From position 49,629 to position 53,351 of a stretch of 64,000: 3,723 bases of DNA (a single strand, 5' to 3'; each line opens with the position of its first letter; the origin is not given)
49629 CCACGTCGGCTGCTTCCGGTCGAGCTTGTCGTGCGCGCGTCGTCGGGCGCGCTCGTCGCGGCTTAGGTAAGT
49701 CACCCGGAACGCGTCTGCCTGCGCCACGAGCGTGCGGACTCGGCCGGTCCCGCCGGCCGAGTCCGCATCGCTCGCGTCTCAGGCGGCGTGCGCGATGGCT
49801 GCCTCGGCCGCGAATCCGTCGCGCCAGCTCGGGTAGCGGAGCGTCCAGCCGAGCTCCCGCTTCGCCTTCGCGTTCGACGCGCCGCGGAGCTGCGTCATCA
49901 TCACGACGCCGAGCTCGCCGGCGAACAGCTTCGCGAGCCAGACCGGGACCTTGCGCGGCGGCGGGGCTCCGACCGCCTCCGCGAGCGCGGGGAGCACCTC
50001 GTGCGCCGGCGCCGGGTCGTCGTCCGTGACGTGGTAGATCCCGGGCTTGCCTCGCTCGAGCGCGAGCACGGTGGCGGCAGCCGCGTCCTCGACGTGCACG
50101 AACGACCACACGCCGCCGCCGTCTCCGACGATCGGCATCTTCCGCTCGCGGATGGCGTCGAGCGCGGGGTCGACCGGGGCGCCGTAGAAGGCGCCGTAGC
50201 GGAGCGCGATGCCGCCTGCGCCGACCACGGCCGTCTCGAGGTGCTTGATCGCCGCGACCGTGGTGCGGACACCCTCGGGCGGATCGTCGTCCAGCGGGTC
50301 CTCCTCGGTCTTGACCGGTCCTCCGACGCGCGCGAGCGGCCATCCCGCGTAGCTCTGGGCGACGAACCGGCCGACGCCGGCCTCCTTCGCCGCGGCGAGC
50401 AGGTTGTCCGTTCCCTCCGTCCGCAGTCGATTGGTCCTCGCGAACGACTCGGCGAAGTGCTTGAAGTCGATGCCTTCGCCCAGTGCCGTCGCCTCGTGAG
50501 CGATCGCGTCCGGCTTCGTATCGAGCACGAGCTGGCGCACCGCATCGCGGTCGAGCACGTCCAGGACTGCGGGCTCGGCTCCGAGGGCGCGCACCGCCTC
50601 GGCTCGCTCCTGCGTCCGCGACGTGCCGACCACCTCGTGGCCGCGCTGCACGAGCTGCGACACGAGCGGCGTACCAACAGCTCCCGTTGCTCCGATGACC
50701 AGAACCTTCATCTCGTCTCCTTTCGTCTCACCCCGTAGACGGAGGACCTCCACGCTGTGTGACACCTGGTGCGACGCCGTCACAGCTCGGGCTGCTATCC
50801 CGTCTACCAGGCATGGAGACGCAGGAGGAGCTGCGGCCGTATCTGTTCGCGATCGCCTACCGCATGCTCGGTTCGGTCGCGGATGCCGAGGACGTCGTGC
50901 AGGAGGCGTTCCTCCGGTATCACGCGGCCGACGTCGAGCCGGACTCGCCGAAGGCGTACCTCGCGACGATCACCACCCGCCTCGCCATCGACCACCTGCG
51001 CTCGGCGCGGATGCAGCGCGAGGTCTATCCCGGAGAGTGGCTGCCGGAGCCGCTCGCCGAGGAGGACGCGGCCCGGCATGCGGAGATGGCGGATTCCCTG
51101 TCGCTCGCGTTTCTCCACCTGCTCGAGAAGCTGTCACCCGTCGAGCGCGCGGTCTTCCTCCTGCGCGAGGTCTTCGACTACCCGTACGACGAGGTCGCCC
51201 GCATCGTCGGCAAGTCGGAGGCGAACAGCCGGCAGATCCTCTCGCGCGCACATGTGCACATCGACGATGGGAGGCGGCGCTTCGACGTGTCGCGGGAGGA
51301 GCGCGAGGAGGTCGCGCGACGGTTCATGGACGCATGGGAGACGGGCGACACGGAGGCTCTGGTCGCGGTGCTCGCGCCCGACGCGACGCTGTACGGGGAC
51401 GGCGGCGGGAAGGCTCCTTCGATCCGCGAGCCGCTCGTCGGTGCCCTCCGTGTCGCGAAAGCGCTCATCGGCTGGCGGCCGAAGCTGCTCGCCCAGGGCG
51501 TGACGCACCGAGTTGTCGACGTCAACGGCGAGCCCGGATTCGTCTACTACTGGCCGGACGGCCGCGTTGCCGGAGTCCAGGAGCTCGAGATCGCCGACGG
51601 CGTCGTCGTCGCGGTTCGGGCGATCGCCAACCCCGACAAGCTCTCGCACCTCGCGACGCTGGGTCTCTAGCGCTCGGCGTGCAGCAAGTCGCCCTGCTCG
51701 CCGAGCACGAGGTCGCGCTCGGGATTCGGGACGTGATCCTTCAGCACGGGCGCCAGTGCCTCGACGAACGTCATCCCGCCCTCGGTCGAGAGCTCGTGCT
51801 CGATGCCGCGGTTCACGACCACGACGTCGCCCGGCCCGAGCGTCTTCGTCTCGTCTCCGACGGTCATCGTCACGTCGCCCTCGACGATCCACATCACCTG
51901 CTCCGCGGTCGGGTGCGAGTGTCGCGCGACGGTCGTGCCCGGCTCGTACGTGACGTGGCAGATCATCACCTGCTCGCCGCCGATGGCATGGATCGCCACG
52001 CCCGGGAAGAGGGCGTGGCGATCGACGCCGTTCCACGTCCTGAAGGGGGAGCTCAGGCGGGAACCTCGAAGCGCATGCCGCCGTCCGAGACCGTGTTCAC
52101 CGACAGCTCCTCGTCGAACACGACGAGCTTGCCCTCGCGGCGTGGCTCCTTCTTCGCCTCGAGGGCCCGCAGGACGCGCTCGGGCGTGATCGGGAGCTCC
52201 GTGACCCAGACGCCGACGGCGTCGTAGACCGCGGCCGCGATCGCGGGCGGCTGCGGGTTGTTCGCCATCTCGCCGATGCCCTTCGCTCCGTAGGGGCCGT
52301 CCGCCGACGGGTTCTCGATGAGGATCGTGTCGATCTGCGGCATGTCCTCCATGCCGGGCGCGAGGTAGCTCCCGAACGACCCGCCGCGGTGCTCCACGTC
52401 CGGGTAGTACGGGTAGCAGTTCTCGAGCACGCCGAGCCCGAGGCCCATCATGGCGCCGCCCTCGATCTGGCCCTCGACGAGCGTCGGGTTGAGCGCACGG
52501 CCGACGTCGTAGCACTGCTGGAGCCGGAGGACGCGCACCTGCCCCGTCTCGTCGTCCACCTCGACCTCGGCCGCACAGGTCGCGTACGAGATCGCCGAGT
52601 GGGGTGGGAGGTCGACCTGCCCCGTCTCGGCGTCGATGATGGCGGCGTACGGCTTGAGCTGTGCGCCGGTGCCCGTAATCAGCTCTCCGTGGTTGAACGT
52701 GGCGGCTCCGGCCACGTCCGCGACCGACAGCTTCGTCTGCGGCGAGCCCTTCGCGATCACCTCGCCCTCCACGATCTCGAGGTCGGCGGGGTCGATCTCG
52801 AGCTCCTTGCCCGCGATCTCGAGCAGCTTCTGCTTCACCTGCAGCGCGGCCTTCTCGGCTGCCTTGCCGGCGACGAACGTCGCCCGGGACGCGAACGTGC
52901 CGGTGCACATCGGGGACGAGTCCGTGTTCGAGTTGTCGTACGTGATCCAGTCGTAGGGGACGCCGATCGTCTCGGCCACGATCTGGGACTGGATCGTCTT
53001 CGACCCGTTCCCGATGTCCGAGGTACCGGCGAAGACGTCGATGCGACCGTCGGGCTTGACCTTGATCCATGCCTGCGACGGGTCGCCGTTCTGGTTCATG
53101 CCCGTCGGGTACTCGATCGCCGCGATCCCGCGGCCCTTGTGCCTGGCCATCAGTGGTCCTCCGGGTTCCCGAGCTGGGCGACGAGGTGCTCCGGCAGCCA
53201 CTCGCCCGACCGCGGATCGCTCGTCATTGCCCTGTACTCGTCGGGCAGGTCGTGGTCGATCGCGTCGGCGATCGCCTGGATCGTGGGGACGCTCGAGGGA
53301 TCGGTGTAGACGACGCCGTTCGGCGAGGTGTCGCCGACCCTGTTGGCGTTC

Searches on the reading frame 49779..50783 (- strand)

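Call 13: search_protein_families(library=pfam, proteins=[window:49779-50783:-], max_evalue=0.001)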
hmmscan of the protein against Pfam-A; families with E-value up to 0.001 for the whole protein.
window:49779-50783:- (334 aa): 10 families
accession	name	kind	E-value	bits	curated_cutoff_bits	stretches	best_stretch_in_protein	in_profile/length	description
PF01370.27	Epimerase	-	4.8e-23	82.2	20.9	1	27-251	1-238/240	NAD dependent epimerase/dehydratase family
PF13460.12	NAD_binding_10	-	9.1e-15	55.4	27.2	1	31-148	1-101/184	NAD(P)H-binding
PF16363.11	GDP_Man_Dehyd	-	1e-11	45.3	27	1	28-141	1-125/332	GDP-mannose 4,6 dehydratase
PF04321.23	RmlD_sub_bind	-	2.6e-09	37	27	1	25-99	1-60/287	RmlD substrate binding domain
PF05368.20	NmrA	-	3.6e-07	30.5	27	1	25-145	3-107/298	NmrA-like family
PF01073.25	3Beta_HSD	-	8e-07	28.8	22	1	28-144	1-115/280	3-beta hydroxysteroid dehydrogenase/isomerase family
PF08659.16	KR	-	2.1e-05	25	22.6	1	27-144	3-135/180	KR domain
PF02719.21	Polysacc_synt_2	-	5.7e-05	22.9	20.2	1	27-144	1-127/293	Polysaccharide biosynthesis protein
PF03807.23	F420_oxidored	-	6.9e-05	23.8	21.6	1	27-68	2-45/94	NADP oxidoreductase coenzyme F420-dependent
PF00106.31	adh_short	-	0.00018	21.5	26.6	1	27-86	3-68/195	short chain dehydrogenase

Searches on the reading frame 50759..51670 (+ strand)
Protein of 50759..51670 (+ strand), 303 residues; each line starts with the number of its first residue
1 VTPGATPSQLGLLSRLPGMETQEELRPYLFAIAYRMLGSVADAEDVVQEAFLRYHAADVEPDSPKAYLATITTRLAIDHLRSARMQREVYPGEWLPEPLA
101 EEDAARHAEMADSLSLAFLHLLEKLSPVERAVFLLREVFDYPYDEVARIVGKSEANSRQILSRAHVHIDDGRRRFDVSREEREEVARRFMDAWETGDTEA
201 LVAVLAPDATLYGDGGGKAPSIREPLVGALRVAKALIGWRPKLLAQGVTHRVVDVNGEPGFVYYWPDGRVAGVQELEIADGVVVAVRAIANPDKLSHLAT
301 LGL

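Call 13: search_protein_families(library=pfam, proteins=[window:50759-51670:+], max_evalue=0.001)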
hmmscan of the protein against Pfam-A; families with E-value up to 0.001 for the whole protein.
window:50759-51670:+ (303 aa): 5 families
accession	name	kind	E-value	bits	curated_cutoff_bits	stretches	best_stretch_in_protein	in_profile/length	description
PF04542.20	Sigma70_r2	-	1.3e-16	60.6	24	1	23-84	3-69/71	Sigma-70 region 2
PF08281.18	Sigma70_r4_2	-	2.6e-13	49.8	25.7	1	116-164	2-50/54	Sigma-70, region 4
PF12680.13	SnoaL_2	-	7.3e-06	27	27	1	186-263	1-70/102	SnoaL-like domain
PF04545.22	Sigma70_r4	-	1.2e-05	25.2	24.1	1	121-164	1-44/50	Sigma-70, region 4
PF14534.12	DUF4440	-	0.00023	22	25.2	1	184-217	3-36/107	Domain of unknown function (DUF4440)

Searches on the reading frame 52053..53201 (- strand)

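Call 13: search_protein_families(library=pfam, proteins=[window:52053-53201:-], max_evalue=0.001)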
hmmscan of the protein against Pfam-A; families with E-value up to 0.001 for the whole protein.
window:52053-53201:- (382 aa): 1 family
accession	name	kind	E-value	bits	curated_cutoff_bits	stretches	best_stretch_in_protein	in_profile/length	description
PF20256.3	MoCoBD_2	-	1.5e-65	222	27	1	20-288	23-283/283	Molybdopterin cofactor-binding domain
